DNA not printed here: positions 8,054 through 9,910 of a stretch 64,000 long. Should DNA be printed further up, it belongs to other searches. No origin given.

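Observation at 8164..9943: AT-rich single-gene islet encoding an orphan KAP-like P-loop NTPase between hrpA and dcuC, a candidate novel defence/abortive-infection determinant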

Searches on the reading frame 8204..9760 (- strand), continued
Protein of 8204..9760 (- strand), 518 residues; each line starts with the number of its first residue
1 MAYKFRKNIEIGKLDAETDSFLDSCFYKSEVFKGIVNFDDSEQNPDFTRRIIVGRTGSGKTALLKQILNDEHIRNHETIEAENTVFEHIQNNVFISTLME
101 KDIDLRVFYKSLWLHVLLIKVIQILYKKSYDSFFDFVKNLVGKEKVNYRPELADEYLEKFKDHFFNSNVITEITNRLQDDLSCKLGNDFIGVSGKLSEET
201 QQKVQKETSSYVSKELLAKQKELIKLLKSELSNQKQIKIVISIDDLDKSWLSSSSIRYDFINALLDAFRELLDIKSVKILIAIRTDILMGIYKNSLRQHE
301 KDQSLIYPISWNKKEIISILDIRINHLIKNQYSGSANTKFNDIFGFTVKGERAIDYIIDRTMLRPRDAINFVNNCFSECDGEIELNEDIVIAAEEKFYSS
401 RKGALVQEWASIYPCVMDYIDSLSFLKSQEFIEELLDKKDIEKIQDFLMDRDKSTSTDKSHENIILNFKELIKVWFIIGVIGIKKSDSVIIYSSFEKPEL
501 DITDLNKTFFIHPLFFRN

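Call 34: search_dna_similar(query=window:8204-9760:-, collection=phages, mode=protein, max_rows=20)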
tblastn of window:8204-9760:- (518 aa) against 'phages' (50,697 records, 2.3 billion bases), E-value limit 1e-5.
No match.

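Call 38: predict_structure(alignment_id=A1)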
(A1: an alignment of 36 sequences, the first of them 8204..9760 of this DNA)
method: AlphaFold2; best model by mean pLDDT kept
length: 518 residues; sequences in the alignment: 36
mean_pLDDT: 81.5   pTM: 0.78
mean pLDDT of the five models: 81.5, 77.5, 76.9, 73.1, 71.5
residues with pLDDT >= 90: 155; 70-90: 285; 50-70: 65; < 50: 13
segments of 3 or more residues with pLDDT < 50: 16-20, 251-253
pLDDT, mean of each block of 10 residues (from residue 1): 76 59 66 77 73 78 79 81 74 84 88 91 77 87 79 92 85 90 75 69 89 93 89 63 67 64 85 78 78 60 75 88 89 87 93 95 88 92 89 95 88 87 93 91 92 62 88 89 85 58 76 91
secondary structure, 60 per line:
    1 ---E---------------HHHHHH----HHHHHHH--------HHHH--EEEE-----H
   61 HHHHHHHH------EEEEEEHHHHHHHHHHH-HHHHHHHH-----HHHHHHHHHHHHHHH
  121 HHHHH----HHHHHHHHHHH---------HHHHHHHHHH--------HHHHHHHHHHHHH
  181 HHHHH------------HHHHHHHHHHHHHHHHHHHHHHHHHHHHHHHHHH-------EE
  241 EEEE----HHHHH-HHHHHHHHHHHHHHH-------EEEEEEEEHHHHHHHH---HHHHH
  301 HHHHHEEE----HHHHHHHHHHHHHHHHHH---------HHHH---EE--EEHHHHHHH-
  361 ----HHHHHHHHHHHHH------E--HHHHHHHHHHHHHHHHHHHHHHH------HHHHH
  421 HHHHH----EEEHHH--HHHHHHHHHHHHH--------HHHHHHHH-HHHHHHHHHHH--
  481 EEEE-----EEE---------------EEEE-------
elements in order: H20-25 H30-36 H45-48 E51-54 H60-68 E75-80 H81-91 H93-100 H106-125 H130-140 H150-159 H168-185 H198-231 E239-244 H249-253 H255-269 E277-284 H285-292 H296-305 E306-308 H313-330 H340-343 H353-359 H365-377 H387-409 H416-425 E430-432 H438-450 H459-466 H468-478 E481-484 E490-492 E508-511

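Call 40: search_protein_representatives(protein=window:8204-9760:-)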
Query: 518 residues. Proteins with E-value up to 0.001 (for the whole library): 1185; up to 1e-10: 669; up to 1e-30: 348. The best 150 are listed.
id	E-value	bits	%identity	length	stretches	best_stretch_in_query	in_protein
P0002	0.0e+00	1049.6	92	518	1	1-518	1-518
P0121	5.4e-141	487.2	48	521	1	2-518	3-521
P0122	3.8e-139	481.2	48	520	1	3-517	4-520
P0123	4.7e-134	464.4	58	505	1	3-390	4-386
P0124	9.4e-128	443.6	46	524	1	1-515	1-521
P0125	8.2e-125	433.9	46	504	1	3-517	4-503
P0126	2.0e-124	432.6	62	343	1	178-517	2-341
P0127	2.0e-114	399.6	44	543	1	3-518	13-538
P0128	1.4e-111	390.3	67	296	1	48-319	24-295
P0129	4.4e-88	312.8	44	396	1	112-517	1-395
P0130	6.4e-88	312.2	66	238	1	3-227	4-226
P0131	2.6e-83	297.0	60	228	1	289-518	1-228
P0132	1.7e-76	274.6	36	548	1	4-515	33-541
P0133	2.7e-74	267.3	34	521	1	8-516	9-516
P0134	1.7e-69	251.5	35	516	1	5-518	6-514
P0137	1.5e-60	222.0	32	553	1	2-517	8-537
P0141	1.0e-57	212.6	32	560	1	2-517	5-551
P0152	1.7e-54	202.0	36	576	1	6-516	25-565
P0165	1.5e-53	198.8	35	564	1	2-517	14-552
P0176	2.2e-51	191.7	31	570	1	2-516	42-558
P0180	3.2e-51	191.2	32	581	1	3-512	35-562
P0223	2.1e-47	178.6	29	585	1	7-517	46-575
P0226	3.1e-47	178.1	30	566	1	5-516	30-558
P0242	5.3e-46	174.0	32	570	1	2-515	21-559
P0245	7.0e-46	173.6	28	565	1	4-517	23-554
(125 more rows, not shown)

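Call 46: find_encoding_contigs(protein=P0059, flank=8000, max_places=3)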
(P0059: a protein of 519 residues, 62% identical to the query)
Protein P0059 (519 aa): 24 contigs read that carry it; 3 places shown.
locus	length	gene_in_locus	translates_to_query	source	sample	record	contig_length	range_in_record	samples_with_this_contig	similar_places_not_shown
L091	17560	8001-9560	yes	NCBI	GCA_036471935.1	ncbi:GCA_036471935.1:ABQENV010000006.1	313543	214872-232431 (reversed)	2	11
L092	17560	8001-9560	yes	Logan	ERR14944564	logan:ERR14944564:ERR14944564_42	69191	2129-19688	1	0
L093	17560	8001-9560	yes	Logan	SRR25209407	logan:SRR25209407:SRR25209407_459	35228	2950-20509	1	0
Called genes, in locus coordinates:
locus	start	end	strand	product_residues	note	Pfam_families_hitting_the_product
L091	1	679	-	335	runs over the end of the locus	PF24624:Int_N, PF00589:Phage_integrase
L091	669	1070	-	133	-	-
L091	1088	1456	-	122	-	PF13560:HTH_31, PF01381:HTH_3, PF12844:HTH_19 (weak)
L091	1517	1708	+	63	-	-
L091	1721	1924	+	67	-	-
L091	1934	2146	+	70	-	-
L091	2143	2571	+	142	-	PF05929:Phage_GPO_N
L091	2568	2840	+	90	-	-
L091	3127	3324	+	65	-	-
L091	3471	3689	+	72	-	PF01258:zf-dskA_traR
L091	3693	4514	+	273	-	PF02086:MethyltransfD12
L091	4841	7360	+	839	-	PF05840:Phage_GPA, PF23343:REP_ORF2-G2P (weak)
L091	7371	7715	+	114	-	-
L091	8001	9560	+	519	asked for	-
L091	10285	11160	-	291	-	-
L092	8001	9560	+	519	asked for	-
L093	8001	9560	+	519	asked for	-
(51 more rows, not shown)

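Call 47: find_encoding_contigs(protein=P0057, flank=8000, max_places=2)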
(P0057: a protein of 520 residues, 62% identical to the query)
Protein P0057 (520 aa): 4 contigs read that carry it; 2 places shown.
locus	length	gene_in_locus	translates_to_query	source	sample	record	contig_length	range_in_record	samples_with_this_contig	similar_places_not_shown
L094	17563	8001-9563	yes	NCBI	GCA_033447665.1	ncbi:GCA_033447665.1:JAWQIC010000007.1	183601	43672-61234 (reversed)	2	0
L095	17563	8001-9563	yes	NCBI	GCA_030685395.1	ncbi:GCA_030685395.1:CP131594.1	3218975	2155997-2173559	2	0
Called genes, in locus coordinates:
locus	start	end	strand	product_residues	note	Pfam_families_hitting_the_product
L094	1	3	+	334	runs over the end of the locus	PF00356:LacI, PF00532:Peripla_BP_1, PF13407:Peripla_BP_4, PF13377:Peripla_BP_3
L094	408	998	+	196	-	PF04993:TfoX_N, PF04994:TfoX_C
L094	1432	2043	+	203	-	PF02627:CMD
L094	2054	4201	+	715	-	PF09335:VTT_dom, PF01134:GIDA (faint), PF03486:HI0933_like (faint), PF07992:Pyr_redox_2, PF13450:NAD_binding_8 (faint), PF13738:Pyr_redox_3, PF00070:Pyr_redox, PF02852:Pyr_redox_dim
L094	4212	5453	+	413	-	PF13416:SBP_bac_8, PF01547:SBP_bac_1, PF13343:SBP_bac_6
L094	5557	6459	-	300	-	PF00126:HTH_1, PF03466:LysR_substrate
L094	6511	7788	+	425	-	PF00083:Sugar_tr, PF07690:MFS_1, PF13347:MFS_2 (weak)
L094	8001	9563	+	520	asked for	PF07693:KAP_NTPase (faint)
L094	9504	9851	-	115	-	-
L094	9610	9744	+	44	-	-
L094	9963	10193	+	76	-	-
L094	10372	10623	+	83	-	PF10985:DUF2805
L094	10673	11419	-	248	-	-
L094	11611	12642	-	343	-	PF02492:cobW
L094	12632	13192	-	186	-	PF00132:Hexapep (weak), PF25087:GMPPB_C (faint), PF25084:LbH_EIF2B (weak), PF00132:Hexapep (weak)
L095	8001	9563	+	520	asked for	PF07693:KAP_NTPase (faint)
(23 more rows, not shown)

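Call 48: find_encoding_contigs(protein=P0012, flank=8000, max_places=2)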
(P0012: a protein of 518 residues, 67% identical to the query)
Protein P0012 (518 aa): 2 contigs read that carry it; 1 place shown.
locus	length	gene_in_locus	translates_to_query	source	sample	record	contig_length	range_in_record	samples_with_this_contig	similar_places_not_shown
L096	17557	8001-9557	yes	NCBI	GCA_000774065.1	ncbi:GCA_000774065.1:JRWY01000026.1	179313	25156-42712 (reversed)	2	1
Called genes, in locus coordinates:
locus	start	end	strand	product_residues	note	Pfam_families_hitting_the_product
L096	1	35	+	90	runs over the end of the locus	PF04362:Iron_traffic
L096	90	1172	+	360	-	PF11873:Mltc_N, PF01464:SLT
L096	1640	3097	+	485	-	PF13520:AA_permease_2, PF00324:AA_permease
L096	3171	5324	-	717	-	PF03709:OKR_DC_1_N, PF01276:OKR_DC_1, PF03711:OKR_DC_1_C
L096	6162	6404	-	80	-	PF13693:HTH_35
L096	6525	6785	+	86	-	PF13560:HTH_31, PF01381:HTH_3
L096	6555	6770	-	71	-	-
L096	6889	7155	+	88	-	PF13560:HTH_31, PF01381:HTH_3, PF12844:HTH_19 (weak)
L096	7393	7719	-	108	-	PF09686:Plasmid_RAQPRD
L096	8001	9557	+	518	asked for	-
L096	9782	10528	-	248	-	-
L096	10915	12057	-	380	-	PF02661:Fic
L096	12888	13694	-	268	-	PF00106:adh_short, PF01370:Epimerase, PF08643:DUF1776 (weak), PF08659:KR (faint), PF13460:NAD_binding_10 (weak), PF13561:adh_short_C2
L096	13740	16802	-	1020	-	PF00873:ACR_tran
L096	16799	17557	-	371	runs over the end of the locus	PF25917:BSH_RND (weak)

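Call 60: find_encoding_contigs(protein=P0078, flank=9000, max_places=2)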
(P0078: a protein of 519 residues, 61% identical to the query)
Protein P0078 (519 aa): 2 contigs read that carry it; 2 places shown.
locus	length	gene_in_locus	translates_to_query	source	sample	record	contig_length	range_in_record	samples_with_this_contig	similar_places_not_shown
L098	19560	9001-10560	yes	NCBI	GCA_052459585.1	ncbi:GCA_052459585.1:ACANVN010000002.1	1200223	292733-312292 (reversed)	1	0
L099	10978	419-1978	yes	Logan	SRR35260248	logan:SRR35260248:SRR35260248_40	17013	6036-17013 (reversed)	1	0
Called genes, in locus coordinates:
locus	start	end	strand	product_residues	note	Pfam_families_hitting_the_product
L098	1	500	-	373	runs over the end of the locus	PF08007:JmjC_2, PF20514:WHD_ROXA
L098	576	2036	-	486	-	PF08918:PhoQ_Sensor, PF26769:HAMP_PhoQ, PF00512:HisKA (weak), PF02518:HATPase_c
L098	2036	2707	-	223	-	PF00072:Response_reg, PF00486:Trans_reg_C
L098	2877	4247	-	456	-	PF00206:Lyase_1, PF08328:ASL_C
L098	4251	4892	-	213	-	PF04356:DUF489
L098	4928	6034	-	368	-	PF02540:NAD_synthase, PF02568:ThiI (weak), PF03054:tRNA_Me_trans, PF20259:tRNA_Me_trans_M, PF20258:tRNA_Me_trans_C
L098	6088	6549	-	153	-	PF00293:NUDIX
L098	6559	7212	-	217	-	PF00849:PseudoU_synth_2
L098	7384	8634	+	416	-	PF00180:Iso_dh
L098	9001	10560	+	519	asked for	PF07693:KAP_NTPase (weak)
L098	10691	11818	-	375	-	PF09003:Arm-DNA-bind_1, PF00589:Phage_integrase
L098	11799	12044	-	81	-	PF07825:Exc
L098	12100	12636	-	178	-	-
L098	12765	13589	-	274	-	PF10065:DUF2303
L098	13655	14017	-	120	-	PF27127:YfdP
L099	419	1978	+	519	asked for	PF07693:KAP_NTPase (weak)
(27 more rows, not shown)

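Call 61: find_encoding_contigs(protein=P0070, flank=9000, max_places=2)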
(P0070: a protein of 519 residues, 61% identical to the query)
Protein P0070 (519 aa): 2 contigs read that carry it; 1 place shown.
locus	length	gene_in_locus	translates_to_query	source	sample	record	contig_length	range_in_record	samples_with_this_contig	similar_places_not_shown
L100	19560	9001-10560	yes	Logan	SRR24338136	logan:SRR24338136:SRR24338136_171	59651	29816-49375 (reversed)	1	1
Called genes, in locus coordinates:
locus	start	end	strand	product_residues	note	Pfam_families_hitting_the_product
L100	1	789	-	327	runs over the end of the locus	PF24624:Int_N, PF00589:Phage_integrase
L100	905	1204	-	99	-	PF01381:HTH_3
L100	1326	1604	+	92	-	PF10743:Phage_Cox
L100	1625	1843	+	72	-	-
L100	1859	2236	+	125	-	-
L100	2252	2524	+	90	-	-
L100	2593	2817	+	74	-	-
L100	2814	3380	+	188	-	PF16473:Rv2179c-like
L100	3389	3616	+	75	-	PF24732:ParE_like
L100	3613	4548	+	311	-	PF02086:MethyltransfD12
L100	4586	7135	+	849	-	PF05840:Phage_GPA, PF23343:REP_ORF2-G2P (weak)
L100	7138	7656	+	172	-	-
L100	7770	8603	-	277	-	PF01844:HNH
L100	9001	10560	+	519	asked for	-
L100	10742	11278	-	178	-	-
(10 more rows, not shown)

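Call 62: find_encoding_contigs(protein=P0031, flank=9000, max_places=2)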
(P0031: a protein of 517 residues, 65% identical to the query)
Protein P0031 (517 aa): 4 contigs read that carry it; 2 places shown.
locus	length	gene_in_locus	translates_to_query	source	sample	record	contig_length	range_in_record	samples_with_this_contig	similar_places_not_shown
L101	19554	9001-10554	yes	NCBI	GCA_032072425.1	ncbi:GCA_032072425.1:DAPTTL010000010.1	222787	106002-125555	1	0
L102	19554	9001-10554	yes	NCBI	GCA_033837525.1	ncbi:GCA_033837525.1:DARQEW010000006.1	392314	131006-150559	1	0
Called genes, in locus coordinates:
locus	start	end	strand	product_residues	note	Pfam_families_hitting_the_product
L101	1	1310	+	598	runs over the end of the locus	PF11412:DsbD_N, PF02683:DsbD_TM, PF13386:DsbD_2, PF00085:Thioredoxin, PF13098:Thioredoxin_2, PF13899:Thioredoxin_7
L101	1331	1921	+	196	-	-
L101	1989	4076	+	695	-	PF06674:DUF1176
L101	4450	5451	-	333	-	PF02899:Phage_int_SAM_1 (faint), PF13495:Phage_int_SAM_4 (weak), PF00589:Phage_integrase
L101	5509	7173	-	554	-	PF07514:TraI_2, PF07515:TraI_2_C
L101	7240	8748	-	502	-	PF13245:AAA_19 (weak), PF01443:Viral_helicase1 (faint), PF00580:UvrD-helicase, PF13361:UvrD_C, PF13538:UvrD_C_2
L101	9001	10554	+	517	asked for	-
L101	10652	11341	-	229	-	PF02384:N6_Mtase (weak)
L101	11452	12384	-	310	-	PF06924:DUF1281, PF18406:DUF1281_C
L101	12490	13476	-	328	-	PF08401:ArdcN, PF18818:MPTase-PolyVal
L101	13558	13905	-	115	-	-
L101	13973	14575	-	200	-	PF11284:DUF3085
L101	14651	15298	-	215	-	-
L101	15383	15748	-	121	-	-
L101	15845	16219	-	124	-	-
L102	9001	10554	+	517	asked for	-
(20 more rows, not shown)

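Call 65: find_related_loci(query=A1, collection=viral_contigs, flank=6000)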
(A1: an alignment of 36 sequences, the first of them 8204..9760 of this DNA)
Query A1 (518 aa) in viral_contigs; peptide patterns used: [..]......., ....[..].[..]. (x = any residue, [..] = any of these).
186 stretches matched a pattern; 28 encode a relative of the query (tblastn E <= 1e-3); 28 distinct loci.
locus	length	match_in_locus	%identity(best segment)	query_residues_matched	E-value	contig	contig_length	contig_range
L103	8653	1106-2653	66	2-517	0e+0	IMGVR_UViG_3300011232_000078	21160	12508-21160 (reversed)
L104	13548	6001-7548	65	2-517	0e+0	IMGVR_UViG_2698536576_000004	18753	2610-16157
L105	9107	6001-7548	65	2-517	0e+0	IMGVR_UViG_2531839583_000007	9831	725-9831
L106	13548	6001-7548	65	2-517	0e+0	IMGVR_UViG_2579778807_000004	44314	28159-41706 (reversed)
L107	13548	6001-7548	65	2-517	0e+0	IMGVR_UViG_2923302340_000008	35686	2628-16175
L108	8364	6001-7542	62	5-518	0e+0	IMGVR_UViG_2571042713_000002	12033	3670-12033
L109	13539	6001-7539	61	5-517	0e+0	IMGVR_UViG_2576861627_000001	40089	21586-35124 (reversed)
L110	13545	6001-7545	63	2-517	0e+0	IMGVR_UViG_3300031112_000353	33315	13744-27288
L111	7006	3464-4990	58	3-517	0e+0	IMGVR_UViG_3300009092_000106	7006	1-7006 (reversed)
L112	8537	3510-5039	56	2-517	0e+0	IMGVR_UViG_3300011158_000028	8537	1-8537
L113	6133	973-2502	56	2-517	0e+0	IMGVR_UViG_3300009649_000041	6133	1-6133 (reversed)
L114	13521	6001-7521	56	2-514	0e+0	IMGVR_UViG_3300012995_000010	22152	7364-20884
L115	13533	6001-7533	56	2-518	0e+0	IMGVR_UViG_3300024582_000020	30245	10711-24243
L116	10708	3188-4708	55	5-517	0e+0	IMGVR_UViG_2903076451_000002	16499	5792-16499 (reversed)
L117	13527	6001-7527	55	3-517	0e+0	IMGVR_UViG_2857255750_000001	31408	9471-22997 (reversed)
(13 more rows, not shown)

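Call 70: find_encoding_contigs(protein=P0002, flank=3000, max_places=6)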
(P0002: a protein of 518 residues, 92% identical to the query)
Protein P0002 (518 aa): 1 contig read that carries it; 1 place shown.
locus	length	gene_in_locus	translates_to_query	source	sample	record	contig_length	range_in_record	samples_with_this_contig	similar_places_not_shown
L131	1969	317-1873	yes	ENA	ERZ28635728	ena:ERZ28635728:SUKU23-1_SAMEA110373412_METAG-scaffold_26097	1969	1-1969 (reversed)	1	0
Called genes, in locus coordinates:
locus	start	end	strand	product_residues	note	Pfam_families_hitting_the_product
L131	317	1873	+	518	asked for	-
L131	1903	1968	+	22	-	?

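Call 71: find_encoding_contigs(protein=window:8204-9760:-, flank=3000, max_places=6)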
Protein window:8204-9760:- (518 aa): 10 contigs read that carry it; 6 places shown.
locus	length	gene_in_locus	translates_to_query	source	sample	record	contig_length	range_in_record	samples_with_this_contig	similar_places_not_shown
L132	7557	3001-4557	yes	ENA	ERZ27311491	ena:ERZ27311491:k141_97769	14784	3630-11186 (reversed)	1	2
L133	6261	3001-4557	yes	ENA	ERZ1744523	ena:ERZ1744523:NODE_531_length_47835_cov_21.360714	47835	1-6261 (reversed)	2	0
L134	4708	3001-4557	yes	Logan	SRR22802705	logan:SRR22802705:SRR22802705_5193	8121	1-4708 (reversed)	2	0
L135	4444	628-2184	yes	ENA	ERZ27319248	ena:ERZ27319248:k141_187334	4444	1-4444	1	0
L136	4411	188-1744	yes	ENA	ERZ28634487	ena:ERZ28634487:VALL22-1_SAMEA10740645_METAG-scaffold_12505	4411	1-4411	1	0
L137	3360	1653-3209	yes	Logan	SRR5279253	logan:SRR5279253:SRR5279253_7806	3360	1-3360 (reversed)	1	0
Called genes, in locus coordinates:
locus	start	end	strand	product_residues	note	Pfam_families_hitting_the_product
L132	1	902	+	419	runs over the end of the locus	PF01743:PolyA_pol, PF12627:PolyA_pol_RNAbd, PF12626:PolyA_pol_arg_C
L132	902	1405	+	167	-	PF01288:HPPK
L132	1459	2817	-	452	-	PF03606:DcuC, PF06808:DctM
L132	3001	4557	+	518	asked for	-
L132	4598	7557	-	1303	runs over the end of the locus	PF00270:DEAD, PF00271:Helicase_C, PF21010:HA2_C, PF07717:OB_NTP_bind, PF11898:DUF3418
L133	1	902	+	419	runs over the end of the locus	PF01743:PolyA_pol, PF12627:PolyA_pol_RNAbd, PF12626:PolyA_pol_arg_C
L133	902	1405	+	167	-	PF01288:HPPK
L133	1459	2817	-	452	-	PF03606:DcuC, PF06808:DctM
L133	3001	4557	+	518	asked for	-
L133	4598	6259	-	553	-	?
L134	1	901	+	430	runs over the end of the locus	PF01743:PolyA_pol, PF12627:PolyA_pol_RNAbd, PF12626:PolyA_pol_arg_C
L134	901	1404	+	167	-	PF01288:HPPK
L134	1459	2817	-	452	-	PF03606:DcuC, PF06808:DctM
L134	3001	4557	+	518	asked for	-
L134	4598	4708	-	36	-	?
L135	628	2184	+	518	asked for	-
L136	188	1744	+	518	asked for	-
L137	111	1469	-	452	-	PF03606:DcuC, PF06808:DctM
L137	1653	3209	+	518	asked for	-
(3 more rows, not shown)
